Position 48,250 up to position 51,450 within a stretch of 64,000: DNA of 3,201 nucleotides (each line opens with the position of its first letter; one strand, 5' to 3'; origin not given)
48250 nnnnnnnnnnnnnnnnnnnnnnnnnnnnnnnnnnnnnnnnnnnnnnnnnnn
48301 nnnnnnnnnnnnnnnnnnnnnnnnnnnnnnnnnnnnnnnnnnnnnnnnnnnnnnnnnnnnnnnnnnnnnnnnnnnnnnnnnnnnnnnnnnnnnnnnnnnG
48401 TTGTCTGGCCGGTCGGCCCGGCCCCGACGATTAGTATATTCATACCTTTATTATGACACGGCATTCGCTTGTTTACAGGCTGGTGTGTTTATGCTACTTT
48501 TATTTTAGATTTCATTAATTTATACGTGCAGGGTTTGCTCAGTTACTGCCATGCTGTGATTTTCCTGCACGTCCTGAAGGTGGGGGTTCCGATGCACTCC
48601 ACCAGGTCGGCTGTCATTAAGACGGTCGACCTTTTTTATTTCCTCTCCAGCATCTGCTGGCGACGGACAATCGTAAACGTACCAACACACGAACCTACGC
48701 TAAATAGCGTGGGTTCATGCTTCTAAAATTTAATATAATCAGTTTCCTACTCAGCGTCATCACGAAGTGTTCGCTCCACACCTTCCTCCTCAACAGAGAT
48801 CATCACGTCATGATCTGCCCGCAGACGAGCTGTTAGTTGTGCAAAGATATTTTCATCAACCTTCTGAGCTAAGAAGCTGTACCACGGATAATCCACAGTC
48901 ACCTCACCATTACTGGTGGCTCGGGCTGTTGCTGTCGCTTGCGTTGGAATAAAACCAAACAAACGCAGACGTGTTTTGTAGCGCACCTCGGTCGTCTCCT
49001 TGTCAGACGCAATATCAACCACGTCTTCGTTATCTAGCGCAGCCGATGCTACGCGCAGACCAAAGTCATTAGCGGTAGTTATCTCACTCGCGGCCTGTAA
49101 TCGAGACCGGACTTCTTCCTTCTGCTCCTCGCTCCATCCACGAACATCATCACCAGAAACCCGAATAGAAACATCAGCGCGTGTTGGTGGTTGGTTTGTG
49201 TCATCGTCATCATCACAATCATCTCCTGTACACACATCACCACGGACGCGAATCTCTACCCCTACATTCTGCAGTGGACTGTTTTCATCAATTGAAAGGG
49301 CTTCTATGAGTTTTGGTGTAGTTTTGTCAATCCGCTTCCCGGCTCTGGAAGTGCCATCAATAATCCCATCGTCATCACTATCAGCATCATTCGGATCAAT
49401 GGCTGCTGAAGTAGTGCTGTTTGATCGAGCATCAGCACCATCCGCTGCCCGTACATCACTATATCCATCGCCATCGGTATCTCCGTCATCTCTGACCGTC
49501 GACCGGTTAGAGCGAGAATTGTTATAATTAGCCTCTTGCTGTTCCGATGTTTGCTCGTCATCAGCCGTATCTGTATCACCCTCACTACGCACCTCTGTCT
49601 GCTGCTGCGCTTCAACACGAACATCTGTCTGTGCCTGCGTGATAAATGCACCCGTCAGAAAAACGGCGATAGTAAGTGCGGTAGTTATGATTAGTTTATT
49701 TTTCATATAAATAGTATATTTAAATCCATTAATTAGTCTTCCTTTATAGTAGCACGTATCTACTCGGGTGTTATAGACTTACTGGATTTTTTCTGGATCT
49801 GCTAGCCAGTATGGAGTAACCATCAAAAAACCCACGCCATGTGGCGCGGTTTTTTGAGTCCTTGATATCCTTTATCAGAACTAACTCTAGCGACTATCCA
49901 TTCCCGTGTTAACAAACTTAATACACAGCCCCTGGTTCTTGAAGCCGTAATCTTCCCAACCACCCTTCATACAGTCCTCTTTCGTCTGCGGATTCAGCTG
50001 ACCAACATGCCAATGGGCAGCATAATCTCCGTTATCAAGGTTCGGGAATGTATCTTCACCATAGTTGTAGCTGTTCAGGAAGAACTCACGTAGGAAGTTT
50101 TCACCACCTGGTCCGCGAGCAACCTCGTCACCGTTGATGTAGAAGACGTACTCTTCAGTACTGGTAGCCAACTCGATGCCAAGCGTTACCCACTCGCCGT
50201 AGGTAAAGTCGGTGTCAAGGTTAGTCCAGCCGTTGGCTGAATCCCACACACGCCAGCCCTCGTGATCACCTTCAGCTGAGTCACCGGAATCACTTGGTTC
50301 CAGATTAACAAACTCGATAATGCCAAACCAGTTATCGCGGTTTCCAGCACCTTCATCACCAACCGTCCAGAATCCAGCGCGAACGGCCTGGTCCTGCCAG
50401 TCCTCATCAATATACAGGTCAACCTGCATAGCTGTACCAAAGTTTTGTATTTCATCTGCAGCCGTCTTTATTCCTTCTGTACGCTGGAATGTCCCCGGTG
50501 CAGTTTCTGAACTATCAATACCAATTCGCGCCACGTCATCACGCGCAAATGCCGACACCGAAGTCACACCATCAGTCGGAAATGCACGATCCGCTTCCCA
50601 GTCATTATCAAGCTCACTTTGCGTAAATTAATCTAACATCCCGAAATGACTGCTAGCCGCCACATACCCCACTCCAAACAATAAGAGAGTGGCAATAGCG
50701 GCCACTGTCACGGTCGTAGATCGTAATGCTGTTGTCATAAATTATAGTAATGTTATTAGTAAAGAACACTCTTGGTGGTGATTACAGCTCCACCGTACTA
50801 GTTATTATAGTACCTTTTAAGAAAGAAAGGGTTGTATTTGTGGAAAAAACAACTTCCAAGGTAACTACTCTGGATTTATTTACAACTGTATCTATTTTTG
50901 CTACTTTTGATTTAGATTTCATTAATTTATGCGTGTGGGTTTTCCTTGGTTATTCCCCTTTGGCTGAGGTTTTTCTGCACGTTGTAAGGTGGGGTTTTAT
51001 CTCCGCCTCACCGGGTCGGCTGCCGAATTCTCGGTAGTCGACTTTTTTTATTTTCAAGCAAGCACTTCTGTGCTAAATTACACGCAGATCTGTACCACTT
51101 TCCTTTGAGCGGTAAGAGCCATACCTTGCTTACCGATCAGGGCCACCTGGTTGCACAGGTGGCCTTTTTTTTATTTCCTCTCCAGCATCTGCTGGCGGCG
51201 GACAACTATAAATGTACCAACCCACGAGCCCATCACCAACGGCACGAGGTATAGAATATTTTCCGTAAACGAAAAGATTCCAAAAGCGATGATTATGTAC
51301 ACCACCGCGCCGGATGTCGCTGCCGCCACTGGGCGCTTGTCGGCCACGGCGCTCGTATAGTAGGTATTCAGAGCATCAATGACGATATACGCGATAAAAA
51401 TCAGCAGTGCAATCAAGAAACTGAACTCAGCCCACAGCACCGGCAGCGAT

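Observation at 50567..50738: In-frame TAA between a signal peptide and its mature domain (pseudogene, sequencing error, or readthrough)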

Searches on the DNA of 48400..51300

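Call 47: search_rna_families(source=window, start=48400, end=51300, threshold=evalue, max_evalue=1)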
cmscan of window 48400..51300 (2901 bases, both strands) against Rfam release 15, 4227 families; matches with E-value up to 1: 0.
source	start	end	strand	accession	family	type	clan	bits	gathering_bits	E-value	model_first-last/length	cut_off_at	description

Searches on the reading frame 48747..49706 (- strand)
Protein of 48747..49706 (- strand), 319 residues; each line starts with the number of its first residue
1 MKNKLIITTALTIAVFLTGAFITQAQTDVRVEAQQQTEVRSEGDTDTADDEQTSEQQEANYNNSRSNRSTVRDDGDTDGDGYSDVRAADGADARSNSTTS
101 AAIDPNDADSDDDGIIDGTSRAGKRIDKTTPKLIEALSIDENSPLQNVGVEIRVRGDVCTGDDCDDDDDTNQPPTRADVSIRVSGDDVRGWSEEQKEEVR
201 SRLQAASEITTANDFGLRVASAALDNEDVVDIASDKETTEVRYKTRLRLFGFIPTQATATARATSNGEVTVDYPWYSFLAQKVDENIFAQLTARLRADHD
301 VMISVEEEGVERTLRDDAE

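Call 7: search_protein_families(library=pfam, proteins=[window:48747-49706:-], max_evalue=0.1)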
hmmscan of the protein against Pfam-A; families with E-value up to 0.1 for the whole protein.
window:48747-49706:- (319 aa): 0 families

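Call 8: search_protein_families(library=ncbifam, proteins=[window:48747-49706:-], max_evalue=0.1)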
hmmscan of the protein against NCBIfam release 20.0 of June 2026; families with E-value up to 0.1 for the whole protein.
window:48747-49706:- (319 aa): 1 family
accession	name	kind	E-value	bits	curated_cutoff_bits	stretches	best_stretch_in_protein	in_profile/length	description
NF053819.1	EF0750_LPXTG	subfamily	0.0081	16.7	47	0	1-64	1-62/105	EF2685/EF0750 family sortase-dependent surface protein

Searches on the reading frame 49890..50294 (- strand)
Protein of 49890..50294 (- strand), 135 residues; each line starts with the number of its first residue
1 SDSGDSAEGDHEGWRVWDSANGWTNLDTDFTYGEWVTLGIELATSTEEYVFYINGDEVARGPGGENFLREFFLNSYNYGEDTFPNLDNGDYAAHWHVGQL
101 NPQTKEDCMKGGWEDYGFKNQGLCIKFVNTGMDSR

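Call 65: find_homologous_proteins(query=window:49890-50294:-, max_evalue=0.001)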
Query seq(135 aa) (135 aa): 12 proteins with E <= 0.001 among 13 candidates.
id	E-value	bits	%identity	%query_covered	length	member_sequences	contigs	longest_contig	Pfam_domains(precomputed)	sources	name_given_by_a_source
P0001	1.5e-89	316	100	100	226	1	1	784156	-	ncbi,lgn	ncbi:MAG: hypothetical protein WD335_03315 [Candidatus Paceibacterota bacterium]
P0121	6.7e-63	229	74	100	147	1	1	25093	-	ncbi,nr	ncbi:MAG: hypothetical protein Q8P45_00750, partial [Candidatus Harrisonbacteria bacterium]|nr:hypot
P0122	1.1e-59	219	70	100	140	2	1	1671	-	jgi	jgi:hypothetical protein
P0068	5.2e-58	213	68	100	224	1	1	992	-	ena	-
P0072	1.0e-57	212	69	100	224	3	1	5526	-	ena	-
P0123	1.5e-55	205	66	100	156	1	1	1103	-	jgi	jgi:hypothetical protein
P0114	9.3e-54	199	65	100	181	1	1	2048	-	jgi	jgi:hypothetical protein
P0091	8.3e-53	196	60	100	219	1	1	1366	-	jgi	jgi:hypothetical protein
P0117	4.6e-49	184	64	100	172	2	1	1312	-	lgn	-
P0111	7.1e-43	164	60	93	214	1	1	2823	-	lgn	-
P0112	9.4e-28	115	71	56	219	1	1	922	-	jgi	jgi:hypothetical protein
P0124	1.8e-10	59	85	24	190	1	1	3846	-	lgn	-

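Call 67: find_encoding_contigs(protein=P0123, flank=1500, max_places=3)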
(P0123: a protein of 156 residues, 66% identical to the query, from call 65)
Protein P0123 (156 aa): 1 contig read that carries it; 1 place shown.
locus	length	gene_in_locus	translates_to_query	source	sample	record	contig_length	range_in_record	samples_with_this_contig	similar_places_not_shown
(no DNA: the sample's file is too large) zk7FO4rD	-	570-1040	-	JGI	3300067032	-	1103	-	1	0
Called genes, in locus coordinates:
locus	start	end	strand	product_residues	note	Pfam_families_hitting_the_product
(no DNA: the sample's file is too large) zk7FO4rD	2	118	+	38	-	?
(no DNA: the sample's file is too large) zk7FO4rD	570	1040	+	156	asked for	-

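Call 68: find_encoding_contigs(protein=P0122, flank=1500, max_places=3)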
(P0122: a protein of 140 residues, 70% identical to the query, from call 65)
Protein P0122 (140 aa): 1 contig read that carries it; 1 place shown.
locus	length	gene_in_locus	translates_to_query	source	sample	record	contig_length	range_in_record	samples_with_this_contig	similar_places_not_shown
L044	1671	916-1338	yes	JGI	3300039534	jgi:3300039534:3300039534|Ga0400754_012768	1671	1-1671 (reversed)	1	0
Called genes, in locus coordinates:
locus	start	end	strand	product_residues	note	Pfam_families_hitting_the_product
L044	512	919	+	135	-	-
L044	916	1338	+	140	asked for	-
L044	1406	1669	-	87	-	?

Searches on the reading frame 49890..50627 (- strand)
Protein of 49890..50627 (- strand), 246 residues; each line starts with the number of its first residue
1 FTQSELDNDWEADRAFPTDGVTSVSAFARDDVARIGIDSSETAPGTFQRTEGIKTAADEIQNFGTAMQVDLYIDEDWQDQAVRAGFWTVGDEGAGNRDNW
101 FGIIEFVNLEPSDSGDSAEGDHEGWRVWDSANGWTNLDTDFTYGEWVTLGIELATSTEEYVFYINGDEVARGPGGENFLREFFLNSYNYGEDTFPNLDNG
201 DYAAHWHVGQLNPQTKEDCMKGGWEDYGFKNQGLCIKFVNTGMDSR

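Call 7: search_protein_families(library=pfam, proteins=[window:49890-50627:-], max_evalue=0.1)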
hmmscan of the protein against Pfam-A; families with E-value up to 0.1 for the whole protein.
seq(246 aa): 0 families

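Call 8: search_protein_families(library=ncbifam, proteins=[window:49890-50627:-], max_evalue=0.1)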
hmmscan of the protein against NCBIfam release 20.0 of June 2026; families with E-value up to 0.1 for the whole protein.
seq(246 aa): 0 families

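Call 43: search_solved_structures(query=A2, max_evalue=1)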
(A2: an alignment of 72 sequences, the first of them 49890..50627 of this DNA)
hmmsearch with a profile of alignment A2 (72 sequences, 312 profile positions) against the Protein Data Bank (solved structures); distinct sequences matched with E-value up to 1: 1.
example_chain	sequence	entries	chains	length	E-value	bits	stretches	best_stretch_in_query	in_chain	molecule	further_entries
7ldf_A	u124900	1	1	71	0.18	14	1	227-282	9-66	Minimal thioredoxin fold protein, ems_thioM_802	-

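Call 53: predict_structure(alignment_id=A2)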
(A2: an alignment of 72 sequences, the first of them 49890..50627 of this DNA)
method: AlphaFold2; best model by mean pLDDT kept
length: 246 residues; sequences in the alignment: 72
mean_pLDDT: 91.4   pTM: 0.82
mean pLDDT of the five models: 91.4, 90.7, 89.8, 87.5, 77.2
residues with pLDDT >= 90: 182; 70-90: 55; 50-70: 9; < 50: 0
segments of 3 or more residues with pLDDT < 50: none
pLDDT, mean of each block of 10 residues (from residue 1): 88 93 92 96 89 82 88 97 96 92 97 81 96 96 96 97 96 95 94 94 87 87 84 92 76
secondary structure, 60 per line:
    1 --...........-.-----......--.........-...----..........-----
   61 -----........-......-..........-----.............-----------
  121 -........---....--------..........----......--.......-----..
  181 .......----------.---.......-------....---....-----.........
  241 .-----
elements in order: H3-9 E10-13 E21-26 E29-37 H46-49 E50-55 E66-73 H75-79 E82-91 E97-109 E122-129 E133-136 E145-154 E159-164 E167-173 E179-187 E202-208 H216-219 H223-226 H232-241

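Call 55: fold_search(model_id=the predicted structure, library=pdb)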
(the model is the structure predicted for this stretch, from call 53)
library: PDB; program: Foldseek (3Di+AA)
matches with E <= 10: 1364; with E <= 0.001: 252
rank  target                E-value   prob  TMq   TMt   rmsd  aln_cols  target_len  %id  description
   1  1u0a_A                1.5e-06  1.00  0.44  0.50   7.7       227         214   13  Crystal structure of the engineered beta-1,3-1,4-endoglucanase H(A16-M) in complex with beta-glucan tetrasaccharide (released 2005-09-06)
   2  1mac_A                1.6e-06  1.00  0.46  0.51   6.9       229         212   13  CRYSTAL STRUCTURE AND SITE-DIRECTED MUTAGENESIS OF BACILLUS MACERANS ENDO-1,3-1,4-BETA-GLUCANASE (released 1995-02-27)
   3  1byh_A                2.9e-06  1.00  0.44  0.50   7.4       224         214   12  MOLECULAR AND ACTIVE-SITE STRUCTURE OF A BACILLUS (1-3,1-4)-BETA-GLUCANASE (released 1993-10-31)
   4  4jqt_A                4.9e-06  1.00  0.43  0.27   6.8       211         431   16  Crystal structure of a putative glycosyl hydrolase (BT3469) from Bacteroides thetaiotaomicron VPI-5482 at 2.49 A resol (released 2013-04-17)
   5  1gbg                  5.8e-06  1.00  0.46  0.52   6.1       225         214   11  BACILLUS LICHENIFORMIS BETA-GLUCANASE (released 1995-12-07)
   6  3o5s                  1.1e-05  1.00  0.45  0.51   6.2       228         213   12  Crystal Structure of the endo-beta-1,3-1,4 glucanase from Bacillus subtilis (strain 168) (released 2011-07-13)
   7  8deo_B                1.5e-05  1.00  0.45  0.27   7.2       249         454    8  Structure of AAP A domain and B-repeats (residues 351-813) from Staphylococcus epidermidis (released 2023-05-03)
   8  8deo_A                1.9e-05  1.00  0.46  0.28   6.9       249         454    8  Structure of AAP A domain and B-repeats (residues 351-813) from Staphylococcus epidermidis (released 2023-05-03)
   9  2uwc_B                2.1e-05  1.00  0.48  0.44   7.3       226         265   10  Crystal structure of Nasturtium xyloglucan hydrolase isoform NXG2 (released 2007-06-26)
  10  1fny                  2.8e-05  1.00  0.40  0.42   8.8       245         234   12  LEGUME LECTIN OF THE BARK OF ROBINIA PSEUDOACACIA. (released 2001-08-24)
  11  3i4i_B                3.0e-05  1.00  0.46  0.51   7.4       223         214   13  Crystal structure of a prokaryotic beta-1,3-1,4-glucanase (lichenase) derived from a mouse hindgut metagenome (released 2010-07-21)
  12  3wvj_B                3.2e-05  1.00  0.47  0.52   6.0       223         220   14  The crystal structure of native glycosidic hydrolase (released 2015-06-24)
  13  7sie                  3.3e-05  1.00  0.48  0.46   7.4       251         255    8  Structure of AAP A-domain (residues 351-605) from Staphylococcus epidermidis (released 2022-10-19)
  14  6tt9_AAA              3.3e-05  1.00  0.37  0.39  10.4       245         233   11  rTBL Recombinant Lectin From Tepary Bean (released 2020-05-13)
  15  3i4i_A                3.5e-05  1.00  0.46  0.52   7.3       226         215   13  Crystal structure of a prokaryotic beta-1,3-1,4-glucanase (lichenase) derived from a mouse hindgut metagenome (released 2010-07-21)
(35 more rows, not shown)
